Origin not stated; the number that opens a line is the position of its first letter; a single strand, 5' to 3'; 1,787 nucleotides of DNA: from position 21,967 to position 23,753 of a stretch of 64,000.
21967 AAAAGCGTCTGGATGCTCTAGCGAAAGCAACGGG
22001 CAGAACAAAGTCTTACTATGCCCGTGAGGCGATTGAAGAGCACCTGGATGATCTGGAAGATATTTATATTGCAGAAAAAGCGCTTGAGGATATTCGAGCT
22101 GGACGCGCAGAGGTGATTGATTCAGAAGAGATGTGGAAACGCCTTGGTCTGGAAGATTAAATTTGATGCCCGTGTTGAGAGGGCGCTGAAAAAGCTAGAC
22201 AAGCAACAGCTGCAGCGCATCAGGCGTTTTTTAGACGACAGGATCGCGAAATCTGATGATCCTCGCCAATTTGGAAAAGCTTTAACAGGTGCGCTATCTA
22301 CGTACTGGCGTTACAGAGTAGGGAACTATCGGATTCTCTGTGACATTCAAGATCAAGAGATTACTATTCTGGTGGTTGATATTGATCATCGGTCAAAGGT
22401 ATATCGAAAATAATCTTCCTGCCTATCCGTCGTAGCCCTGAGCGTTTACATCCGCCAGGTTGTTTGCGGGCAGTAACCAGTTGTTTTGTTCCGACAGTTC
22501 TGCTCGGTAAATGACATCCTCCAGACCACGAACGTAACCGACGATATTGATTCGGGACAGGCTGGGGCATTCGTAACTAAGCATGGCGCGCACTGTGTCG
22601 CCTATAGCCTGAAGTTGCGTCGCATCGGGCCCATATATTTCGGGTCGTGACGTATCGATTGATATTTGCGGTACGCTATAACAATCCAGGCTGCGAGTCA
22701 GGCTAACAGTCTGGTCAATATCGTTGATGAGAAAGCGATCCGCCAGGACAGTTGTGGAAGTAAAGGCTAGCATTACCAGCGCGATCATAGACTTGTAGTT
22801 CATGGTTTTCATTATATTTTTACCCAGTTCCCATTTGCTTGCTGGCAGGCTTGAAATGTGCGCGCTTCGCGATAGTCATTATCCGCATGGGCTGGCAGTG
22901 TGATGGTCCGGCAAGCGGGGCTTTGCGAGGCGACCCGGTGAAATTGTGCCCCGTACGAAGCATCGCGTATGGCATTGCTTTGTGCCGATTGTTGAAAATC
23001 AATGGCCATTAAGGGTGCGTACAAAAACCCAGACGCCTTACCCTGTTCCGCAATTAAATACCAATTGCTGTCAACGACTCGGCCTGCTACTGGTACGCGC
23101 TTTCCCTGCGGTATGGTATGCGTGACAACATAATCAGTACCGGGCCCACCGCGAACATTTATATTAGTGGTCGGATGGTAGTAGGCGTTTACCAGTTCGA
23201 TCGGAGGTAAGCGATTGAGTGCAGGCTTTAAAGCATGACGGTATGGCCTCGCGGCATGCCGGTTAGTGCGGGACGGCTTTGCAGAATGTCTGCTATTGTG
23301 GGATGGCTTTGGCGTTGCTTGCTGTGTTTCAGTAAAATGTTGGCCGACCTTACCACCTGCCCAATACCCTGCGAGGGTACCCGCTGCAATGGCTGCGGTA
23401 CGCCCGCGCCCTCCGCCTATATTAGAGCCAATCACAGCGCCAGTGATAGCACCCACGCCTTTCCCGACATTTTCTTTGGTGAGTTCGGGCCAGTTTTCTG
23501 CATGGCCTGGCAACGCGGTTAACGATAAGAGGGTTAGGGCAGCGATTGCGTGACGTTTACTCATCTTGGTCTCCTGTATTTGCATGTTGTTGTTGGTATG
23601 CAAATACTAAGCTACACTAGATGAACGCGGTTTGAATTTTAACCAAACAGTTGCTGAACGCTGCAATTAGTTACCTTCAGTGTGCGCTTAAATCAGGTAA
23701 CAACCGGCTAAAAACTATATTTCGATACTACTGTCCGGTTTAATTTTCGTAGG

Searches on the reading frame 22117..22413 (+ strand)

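Call 42: search_protein_families(library=pfam, proteins=[window:22117-22413:+], max_evalue=0.0001)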
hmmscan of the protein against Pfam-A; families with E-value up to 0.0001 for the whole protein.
window:22117-22413:+ (98 aa): 1 family
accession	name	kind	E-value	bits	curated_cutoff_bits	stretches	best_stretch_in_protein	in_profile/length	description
PF05016.21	ParE_toxin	-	4.4e-11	43.6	23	1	14-96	1-89/89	ParE toxin of type II toxin-antitoxin system, parDE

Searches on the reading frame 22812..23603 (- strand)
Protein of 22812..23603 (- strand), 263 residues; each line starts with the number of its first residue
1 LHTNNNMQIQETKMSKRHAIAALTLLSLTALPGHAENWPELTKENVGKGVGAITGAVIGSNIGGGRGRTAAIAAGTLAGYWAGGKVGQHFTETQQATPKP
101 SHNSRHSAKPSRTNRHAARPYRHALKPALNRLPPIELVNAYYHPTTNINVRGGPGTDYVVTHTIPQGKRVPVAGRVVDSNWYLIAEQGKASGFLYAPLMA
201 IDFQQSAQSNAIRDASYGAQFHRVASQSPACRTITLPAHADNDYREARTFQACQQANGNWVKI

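Call 3: search_protein_families(library=pfam, proteins=[window:22812-23603:-])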
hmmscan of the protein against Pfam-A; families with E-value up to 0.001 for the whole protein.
window:22812-23603:- (263 aa): 2 families
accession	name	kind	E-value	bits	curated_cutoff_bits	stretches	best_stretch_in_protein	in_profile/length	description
PF08239.17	SH3_3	-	4.7e-07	30.3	27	1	147-193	2-47/54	Bacterial SH3 domain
PF05433.20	Rick_17kDa_Anti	-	9.7e-05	22.6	24.2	1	47-87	2-43/43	Glycine zipper 2TM domain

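Call 4: search_protein_families(library=ncbifam, proteins=[window:22812-23603:-])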
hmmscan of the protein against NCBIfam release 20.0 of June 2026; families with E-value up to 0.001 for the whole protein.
window:22812-23603:- (263 aa): 2 families
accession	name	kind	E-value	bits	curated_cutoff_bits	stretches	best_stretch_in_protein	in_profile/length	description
NF008437.0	PRK11280.1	equivalog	6.2e-10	39.2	99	1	46-97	72-123/179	hypothetical protein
NF053611.1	YiaD_Gzip_OmpA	equivalog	2.2e-06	27.5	175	1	34-97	15-78/206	YiaD family glycine zipper/OmpA-like lipoprotein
